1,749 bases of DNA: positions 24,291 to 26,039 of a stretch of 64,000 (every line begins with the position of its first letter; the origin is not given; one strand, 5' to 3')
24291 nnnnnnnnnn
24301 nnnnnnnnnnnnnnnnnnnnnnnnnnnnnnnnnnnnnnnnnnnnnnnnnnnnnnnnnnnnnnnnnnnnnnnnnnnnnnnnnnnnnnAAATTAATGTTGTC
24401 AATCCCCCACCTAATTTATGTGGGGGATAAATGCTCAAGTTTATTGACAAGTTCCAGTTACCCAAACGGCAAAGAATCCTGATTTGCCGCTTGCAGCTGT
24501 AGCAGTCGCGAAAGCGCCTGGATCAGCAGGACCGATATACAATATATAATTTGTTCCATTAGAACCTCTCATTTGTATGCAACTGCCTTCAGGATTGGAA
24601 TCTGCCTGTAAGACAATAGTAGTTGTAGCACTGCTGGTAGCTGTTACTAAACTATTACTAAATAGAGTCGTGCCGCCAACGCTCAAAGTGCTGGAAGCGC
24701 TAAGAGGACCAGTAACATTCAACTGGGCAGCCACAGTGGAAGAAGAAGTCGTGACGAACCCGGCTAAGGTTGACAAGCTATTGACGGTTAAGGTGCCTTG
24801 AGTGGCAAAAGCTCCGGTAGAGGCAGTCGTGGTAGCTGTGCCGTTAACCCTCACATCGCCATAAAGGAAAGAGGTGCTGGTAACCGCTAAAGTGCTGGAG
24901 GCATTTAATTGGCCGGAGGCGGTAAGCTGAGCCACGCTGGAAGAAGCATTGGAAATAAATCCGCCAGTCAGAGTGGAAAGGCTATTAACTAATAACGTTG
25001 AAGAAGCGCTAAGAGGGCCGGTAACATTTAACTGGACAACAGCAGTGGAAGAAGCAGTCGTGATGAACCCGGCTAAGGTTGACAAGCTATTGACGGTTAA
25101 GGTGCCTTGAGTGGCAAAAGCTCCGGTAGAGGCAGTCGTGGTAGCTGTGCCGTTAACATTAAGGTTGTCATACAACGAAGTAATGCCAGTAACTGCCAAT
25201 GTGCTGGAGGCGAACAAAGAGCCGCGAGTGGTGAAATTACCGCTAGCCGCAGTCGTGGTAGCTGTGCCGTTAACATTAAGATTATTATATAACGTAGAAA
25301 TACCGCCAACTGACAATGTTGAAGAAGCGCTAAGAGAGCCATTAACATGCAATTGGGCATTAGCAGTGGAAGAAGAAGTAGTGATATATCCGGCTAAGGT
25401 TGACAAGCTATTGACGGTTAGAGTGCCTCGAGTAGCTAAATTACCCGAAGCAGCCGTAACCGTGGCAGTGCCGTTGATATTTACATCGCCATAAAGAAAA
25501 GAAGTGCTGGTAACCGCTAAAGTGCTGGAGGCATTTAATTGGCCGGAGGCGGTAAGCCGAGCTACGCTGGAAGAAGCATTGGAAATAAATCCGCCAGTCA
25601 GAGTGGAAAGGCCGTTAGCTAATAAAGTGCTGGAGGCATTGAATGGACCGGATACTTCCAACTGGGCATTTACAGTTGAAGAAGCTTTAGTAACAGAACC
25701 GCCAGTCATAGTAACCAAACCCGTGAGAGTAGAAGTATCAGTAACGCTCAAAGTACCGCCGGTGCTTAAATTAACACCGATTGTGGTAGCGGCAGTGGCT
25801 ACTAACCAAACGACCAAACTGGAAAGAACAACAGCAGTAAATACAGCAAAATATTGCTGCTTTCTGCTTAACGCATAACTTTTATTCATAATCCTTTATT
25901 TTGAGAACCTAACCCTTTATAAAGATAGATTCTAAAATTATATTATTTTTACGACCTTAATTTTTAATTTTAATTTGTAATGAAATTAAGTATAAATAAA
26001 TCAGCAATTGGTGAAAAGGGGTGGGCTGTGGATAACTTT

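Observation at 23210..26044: Conserved 30-bp upstream motif containing a perfect DnaA-box 9-mer in front of two surface-protein genes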

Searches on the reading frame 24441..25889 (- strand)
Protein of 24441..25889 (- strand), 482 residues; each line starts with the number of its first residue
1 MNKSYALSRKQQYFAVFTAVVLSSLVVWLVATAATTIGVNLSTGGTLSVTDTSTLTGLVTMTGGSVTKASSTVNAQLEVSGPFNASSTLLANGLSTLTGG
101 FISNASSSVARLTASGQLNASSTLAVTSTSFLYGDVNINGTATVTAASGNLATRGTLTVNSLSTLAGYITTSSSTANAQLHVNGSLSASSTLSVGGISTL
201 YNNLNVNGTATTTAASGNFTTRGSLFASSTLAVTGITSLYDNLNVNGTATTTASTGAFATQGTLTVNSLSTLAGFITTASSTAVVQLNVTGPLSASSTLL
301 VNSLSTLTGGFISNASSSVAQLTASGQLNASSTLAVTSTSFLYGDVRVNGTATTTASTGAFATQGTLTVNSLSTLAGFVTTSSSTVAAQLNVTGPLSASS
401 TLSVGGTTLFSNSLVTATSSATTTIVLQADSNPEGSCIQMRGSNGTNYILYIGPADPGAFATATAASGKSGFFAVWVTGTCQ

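Call 8: search_protein_families(library=pfam, proteins=[window:24441-25889:-], max_evalue=0.01)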
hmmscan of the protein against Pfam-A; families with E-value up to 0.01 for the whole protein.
window:24441-25889:- (482 aa): 1 family
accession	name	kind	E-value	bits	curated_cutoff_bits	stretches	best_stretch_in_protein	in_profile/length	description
PF04519.19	Bactofilin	-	2.3e-08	34.6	27.9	0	97-186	9-97/98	Polymer-forming cytoskeletal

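Call 16: find_encoding_contigs(protein=window:24441-25889:-, flank=10000, max_places=10)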
Protein window:24441-25889:- (482 aa): no gene with exactly this product is on record in the collection.

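Call 27: find_homologous_proteins(query=window:24441-25889:-, max_evalue=0.00001)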
Query window:24441-25889:- (482 aa): 18 proteins with E <= 0.00001 among 8000 candidates.
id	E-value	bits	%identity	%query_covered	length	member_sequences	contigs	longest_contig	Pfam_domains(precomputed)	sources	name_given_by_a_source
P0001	1.5e-46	178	46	65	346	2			-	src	-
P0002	8.3e-37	145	38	51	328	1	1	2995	-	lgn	-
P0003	1.1e-36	145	35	65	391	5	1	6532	-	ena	-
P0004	1.7e-24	105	36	70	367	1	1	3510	-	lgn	-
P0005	1.2e-23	102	33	75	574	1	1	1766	PF08309.18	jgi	jgi:hypothetical protein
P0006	2.7e-23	101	36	66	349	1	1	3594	-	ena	-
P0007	1.9e-13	69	44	29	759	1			PF01839.30,PF14312.13,PF13517.13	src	-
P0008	9.6e-13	66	35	74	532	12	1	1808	-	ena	-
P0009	1.8e-12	65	56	17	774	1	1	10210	PF16403.12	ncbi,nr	ncbi:MAG: DUF5011 domain-containing protein, partial [Candidatus Niyogibacteria bacterium]|nr:DUF501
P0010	3.4e-11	61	33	66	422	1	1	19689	-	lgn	-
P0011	9.8e-10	56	44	28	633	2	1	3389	-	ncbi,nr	ncbi:MAG: hypothetical protein HYY92_02785, partial [Parcubacteria group bacterium]|nr:hypothetical 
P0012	2.9e-9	55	35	50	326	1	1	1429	-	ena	-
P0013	4.8e-9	54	29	42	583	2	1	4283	-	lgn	-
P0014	9.6e-9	53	31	100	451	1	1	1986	-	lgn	-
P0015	1.0e-8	53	30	100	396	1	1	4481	-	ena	-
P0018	2.8e-6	45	33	55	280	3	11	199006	-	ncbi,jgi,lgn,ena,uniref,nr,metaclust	ncbi:hypothetical protein A2661_00315 [Candidatus Giovannonibacteria bacterium RIFCSPHIGHO2_01_FULL_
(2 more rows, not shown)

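Call 29: find_encoding_contigs(protein=P0003, flank=3000, max_places=4)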
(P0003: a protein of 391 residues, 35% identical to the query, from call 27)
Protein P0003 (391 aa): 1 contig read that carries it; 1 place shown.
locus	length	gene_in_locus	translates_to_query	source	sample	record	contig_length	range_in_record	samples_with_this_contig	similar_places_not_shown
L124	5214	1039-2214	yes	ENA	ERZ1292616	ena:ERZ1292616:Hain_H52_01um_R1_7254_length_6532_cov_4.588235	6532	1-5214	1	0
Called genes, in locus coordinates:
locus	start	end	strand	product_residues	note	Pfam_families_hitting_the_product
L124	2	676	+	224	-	?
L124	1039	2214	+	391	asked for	-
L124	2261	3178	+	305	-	-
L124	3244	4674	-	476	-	PF01943:Polysacc_synt, PF13440:Polysacc_synt_3, PF03023:MurJ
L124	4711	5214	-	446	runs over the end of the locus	PF02397:Bac_transf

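Call 30: find_encoding_contigs(protein=P0010, flank=3000, max_places=4)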
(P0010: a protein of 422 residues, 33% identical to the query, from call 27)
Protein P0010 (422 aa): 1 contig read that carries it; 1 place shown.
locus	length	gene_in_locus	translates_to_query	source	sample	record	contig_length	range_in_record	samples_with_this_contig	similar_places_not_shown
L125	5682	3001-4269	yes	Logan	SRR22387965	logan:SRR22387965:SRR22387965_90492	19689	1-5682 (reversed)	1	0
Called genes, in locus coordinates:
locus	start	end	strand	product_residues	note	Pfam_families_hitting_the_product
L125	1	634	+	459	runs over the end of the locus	PF04464:Glyphos_transf (faint)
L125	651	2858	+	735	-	PF04932:Wzy_C, PF13431:TPR_17 (faint), PF21033:RMD1-3 (faint), PF00515:TPR_1 (faint), PF07719:TPR_2 (faint), PF13424:TPR_12 (weak), PF13432:TPR_16 (weak), PF13181:TPR_8 (weak), +6 more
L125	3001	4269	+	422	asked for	-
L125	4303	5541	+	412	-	-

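Call 31: find_encoding_contigs(protein=P0018, flank=3000, max_places=6)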
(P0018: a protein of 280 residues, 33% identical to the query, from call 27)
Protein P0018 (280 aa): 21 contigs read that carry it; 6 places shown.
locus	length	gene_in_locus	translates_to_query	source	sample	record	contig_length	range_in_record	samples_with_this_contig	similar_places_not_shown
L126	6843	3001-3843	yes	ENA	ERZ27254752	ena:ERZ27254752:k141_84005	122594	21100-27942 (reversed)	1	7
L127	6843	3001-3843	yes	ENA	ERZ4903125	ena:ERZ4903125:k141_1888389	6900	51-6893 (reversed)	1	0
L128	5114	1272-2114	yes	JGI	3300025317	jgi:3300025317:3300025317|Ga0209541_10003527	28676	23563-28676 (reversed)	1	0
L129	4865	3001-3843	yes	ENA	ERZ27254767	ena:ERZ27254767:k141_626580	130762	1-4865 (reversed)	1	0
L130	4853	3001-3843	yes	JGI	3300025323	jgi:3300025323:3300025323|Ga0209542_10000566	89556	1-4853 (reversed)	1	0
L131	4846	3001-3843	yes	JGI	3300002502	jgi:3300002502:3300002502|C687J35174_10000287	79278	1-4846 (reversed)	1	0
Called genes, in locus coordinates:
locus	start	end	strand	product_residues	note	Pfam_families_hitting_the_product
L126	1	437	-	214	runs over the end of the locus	PF01797:Y1_Tnp (weak)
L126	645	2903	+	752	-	PF04932:Wzy_C, PF23914:TPR_CcmH_CycH (weak), PF25058:ARM_TT21 (weak), PF14559:TPR_19 (weak), PF13432:TPR_16 (weak), PF21033:RMD1-3 (weak), PF00515:TPR_1 (weak), PF13181:TPR_8 (weak), +7 more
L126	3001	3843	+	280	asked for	-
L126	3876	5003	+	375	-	-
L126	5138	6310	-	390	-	PF13477:Glyco_trans_4_2, PF13439:Glyco_transf_4, PF13579:Glyco_trans_4_4, PF00534:Glycos_transf_1, PF13692:Glyco_trans_1_4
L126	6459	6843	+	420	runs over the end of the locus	PF02397:Bac_transf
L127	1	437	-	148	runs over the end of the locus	?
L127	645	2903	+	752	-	PF04932:Wzy_C, PF23914:TPR_CcmH_CycH (weak), PF25058:ARM_TT21 (weak), PF14559:TPR_19 (weak), PF13432:TPR_16 (weak), PF21033:RMD1-3 (weak), PF00515:TPR_1 (weak), PF13181:TPR_8 (weak), +7 more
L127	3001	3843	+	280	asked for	-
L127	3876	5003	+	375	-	-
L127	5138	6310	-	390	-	PF13477:Glyco_trans_4_2, PF13439:Glyco_transf_4, PF13579:Glyco_trans_4_4, PF00534:Glycos_transf_1, PF13692:Glyco_trans_1_4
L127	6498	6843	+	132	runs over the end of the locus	?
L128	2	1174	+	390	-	?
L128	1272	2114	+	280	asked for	-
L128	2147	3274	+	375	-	-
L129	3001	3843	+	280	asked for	-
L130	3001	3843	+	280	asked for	-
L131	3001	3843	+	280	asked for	-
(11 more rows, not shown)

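Call 32: find_encoding_contigs(protein=P0002, flank=3000, max_places=4)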
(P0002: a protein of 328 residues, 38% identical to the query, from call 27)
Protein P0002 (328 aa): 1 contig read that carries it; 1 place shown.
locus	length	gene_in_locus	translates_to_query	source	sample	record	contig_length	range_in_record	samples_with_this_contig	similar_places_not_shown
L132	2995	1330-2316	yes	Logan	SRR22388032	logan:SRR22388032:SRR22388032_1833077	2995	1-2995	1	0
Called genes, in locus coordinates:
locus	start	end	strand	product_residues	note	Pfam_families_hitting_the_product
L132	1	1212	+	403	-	?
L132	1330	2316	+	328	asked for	-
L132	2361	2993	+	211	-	?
